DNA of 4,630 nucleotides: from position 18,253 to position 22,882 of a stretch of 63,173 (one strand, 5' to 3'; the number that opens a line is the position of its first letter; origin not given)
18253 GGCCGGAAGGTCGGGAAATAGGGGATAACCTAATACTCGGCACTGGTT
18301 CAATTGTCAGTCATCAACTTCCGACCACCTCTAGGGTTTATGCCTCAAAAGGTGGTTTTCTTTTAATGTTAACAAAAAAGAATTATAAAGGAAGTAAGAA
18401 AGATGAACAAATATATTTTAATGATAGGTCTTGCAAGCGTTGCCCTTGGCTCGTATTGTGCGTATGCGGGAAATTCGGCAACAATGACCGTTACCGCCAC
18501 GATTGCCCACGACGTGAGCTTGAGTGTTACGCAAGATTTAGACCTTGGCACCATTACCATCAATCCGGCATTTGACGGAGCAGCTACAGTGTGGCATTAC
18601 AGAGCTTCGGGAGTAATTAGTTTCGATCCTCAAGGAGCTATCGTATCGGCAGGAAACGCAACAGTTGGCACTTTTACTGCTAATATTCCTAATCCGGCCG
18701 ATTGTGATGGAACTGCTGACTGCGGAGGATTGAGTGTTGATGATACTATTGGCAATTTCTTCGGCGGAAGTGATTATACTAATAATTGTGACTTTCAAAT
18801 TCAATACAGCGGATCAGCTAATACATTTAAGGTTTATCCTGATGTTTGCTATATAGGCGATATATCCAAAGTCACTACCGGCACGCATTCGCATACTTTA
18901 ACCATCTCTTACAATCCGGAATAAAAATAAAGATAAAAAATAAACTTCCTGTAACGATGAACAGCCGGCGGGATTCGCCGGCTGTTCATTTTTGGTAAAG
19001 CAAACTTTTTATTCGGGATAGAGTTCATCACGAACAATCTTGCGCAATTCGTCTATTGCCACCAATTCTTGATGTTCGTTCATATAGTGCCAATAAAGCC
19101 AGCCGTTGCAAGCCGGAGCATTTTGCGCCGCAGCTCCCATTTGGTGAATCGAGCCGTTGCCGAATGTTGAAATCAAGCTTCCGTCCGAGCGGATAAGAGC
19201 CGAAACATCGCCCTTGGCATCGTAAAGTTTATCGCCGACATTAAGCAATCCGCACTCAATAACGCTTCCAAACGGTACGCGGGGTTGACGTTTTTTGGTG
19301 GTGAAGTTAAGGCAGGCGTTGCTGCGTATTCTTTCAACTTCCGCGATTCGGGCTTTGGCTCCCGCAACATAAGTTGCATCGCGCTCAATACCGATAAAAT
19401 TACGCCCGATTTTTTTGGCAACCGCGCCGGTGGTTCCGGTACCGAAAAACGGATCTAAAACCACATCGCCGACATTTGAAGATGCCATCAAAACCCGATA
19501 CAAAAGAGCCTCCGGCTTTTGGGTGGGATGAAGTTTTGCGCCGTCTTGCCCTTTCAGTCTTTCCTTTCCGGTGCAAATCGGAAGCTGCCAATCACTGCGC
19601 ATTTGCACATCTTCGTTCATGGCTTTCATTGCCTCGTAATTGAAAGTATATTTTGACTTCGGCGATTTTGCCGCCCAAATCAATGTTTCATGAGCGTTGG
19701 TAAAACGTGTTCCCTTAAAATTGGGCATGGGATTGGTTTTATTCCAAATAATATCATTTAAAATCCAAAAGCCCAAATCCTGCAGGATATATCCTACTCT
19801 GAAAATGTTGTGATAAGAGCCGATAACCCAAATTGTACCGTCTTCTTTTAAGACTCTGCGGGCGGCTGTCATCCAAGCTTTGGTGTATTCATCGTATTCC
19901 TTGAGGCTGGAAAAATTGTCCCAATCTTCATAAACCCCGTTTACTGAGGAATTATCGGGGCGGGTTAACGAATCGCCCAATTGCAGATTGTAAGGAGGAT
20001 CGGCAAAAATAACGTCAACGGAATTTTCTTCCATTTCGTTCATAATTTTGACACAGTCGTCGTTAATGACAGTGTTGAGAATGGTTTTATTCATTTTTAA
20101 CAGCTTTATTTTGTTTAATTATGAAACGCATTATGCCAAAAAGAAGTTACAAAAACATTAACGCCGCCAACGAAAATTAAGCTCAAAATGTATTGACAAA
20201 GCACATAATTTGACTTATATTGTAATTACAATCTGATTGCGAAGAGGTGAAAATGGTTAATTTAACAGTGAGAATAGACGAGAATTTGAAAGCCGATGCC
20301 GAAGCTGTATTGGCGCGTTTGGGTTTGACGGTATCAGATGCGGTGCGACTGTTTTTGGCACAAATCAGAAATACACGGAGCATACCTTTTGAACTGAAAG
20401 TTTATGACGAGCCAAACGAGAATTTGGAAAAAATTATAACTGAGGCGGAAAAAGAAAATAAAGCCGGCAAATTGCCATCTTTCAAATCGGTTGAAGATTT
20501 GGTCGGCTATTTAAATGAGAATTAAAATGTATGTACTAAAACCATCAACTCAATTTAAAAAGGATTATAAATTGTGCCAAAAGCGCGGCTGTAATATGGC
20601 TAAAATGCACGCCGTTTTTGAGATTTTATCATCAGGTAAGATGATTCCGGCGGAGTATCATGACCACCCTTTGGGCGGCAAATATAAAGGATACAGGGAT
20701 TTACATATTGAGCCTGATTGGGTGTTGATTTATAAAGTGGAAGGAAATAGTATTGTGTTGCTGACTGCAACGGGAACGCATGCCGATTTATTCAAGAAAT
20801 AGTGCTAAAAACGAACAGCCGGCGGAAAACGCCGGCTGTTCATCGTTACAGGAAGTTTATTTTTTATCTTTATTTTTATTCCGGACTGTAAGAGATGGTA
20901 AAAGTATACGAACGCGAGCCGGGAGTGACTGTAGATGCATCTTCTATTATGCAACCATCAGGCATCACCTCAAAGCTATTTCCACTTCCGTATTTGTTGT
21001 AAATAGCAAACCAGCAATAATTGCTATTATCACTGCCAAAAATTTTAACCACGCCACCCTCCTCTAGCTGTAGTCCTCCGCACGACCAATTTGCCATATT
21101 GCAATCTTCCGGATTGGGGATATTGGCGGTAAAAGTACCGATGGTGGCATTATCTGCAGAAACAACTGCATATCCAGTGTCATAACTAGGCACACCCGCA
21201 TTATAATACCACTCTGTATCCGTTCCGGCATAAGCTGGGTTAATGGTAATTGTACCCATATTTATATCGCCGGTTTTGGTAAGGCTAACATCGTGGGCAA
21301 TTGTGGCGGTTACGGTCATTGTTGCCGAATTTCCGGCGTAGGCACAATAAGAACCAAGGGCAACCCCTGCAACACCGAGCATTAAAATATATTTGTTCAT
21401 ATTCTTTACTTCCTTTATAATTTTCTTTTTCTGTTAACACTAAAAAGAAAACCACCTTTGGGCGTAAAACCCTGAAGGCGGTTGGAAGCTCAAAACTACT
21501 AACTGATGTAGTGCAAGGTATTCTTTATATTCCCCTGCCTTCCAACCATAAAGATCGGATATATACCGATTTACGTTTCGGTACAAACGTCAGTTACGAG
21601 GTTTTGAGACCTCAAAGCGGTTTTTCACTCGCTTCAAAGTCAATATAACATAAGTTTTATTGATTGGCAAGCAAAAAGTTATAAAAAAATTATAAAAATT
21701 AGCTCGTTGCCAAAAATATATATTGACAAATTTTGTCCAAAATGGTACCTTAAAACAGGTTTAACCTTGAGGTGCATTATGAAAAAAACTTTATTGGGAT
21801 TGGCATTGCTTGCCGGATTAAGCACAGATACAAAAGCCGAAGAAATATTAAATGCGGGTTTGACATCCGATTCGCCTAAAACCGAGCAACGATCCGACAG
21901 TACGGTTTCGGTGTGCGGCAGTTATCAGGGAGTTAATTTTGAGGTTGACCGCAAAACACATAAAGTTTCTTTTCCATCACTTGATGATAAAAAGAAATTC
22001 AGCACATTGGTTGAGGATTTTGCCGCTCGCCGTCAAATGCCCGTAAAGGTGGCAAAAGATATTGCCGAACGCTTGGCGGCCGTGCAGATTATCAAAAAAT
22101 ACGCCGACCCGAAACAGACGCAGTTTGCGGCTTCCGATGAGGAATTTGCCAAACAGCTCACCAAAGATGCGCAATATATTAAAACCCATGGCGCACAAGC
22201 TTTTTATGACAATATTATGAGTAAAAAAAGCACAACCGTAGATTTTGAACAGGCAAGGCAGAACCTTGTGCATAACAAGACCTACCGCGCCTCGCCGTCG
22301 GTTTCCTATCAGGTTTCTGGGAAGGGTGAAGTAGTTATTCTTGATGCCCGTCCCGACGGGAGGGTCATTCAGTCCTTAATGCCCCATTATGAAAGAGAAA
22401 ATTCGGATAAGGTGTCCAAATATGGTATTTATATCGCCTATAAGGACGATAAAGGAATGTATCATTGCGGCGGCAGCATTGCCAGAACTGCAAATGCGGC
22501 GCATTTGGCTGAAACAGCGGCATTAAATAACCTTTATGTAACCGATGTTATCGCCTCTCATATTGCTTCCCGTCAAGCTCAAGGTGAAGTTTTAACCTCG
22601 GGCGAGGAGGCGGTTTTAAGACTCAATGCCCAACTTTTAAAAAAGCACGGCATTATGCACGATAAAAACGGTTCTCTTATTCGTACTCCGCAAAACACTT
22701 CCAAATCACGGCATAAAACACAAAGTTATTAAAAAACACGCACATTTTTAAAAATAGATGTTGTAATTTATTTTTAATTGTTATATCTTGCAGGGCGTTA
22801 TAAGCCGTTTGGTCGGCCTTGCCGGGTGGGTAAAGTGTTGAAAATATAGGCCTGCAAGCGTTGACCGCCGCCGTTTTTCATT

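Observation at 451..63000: Ten dispersed paralogs of a small secreted protein with a near-invariant donor-strand-like N-terminus and a variable body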

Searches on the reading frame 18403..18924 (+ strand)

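Call 3: search_protein_families(library=pfam, proteins=[window:18403-18924:+], max_evalue=10)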
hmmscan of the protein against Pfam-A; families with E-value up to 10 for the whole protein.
window:18403-18924:+ (173 aa): 1 family
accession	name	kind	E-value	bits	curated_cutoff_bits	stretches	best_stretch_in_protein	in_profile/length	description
PF12019.13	GspH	-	0.05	14.5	21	1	44-93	44-91/108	Type II transport protein GspH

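Call 4: search_protein_families(library=ncbifam, proteins=[window:18403-18924:+], max_evalue=10)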
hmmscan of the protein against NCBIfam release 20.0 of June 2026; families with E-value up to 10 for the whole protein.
window:18403-18924:+ (173 aa): 0 families

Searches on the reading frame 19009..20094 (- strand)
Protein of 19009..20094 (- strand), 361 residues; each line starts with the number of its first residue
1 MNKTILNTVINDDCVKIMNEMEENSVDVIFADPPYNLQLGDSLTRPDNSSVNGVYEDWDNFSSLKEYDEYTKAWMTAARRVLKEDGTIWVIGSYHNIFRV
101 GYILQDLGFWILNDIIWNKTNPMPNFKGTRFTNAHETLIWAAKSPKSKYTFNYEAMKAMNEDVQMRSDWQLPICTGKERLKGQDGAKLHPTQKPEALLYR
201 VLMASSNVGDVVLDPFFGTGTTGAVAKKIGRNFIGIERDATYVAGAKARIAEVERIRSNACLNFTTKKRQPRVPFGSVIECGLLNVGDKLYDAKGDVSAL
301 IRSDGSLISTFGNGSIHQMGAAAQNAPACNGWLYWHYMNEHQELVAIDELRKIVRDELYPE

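Call 13: search_protein_families(library=pfam, proteins=[window:19009-20094:-], max_evalue=0.001)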
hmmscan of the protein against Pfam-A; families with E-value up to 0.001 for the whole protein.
window:19009-20094:- (361 aa): 4 families
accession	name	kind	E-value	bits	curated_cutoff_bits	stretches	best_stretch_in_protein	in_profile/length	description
PF01555.25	N6_N4_Mtase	-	1.6e-67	228.2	26.7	1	26-247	1-220/221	DNA methylase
PF18755.6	RAMA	-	4e-12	46.5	35.2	1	263-355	9-102/107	Restriction Enzyme Adenine Methylase Associated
PF01170.24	UPF0020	-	0.00012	22.3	22.3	0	202-264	22-84/197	RMKL-like, methyltransferase domain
PF03602.21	Cons_hypoth95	-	0.00075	19.6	24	0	6-39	93-127/182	Conserved hypothetical protein 95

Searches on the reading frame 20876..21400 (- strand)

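Call 3: search_protein_families(library=pfam, proteins=[window:20876-21400:-], max_evalue=10)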
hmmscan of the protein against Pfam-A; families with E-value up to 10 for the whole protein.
window:20876-21400:- (174 aa): 1 family
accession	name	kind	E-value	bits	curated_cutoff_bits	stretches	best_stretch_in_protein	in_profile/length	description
PF07653.23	SH3_2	-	0.0054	16.8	21.8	1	103-135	9-41/55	Variant SH3 domain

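Call 4: search_protein_families(library=ncbifam, proteins=[window:20876-21400:-], max_evalue=10)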
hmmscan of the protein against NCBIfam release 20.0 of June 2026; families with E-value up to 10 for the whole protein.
window:20876-21400:- (174 aa): 0 families

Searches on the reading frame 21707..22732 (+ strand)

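Call 13: search_protein_families(library=pfam, proteins=[window:21707-22732:+], max_evalue=0.001)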
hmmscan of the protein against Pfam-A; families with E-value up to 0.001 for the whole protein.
window:21707-22732:+ (341 aa): 0 families

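Call 41: search_protein_families(library=pfam, proteins=[window:21707-22732:+], max_evalue=1)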
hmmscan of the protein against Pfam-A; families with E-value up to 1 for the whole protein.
window:21707-22732:+ (341 aa): 1 family
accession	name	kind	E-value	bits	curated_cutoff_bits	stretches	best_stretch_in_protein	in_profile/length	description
PF02682.21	CT_C_D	-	0.066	13.3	22.1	1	145-288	21-123/202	Carboxyltransferase domain, subdomain C and D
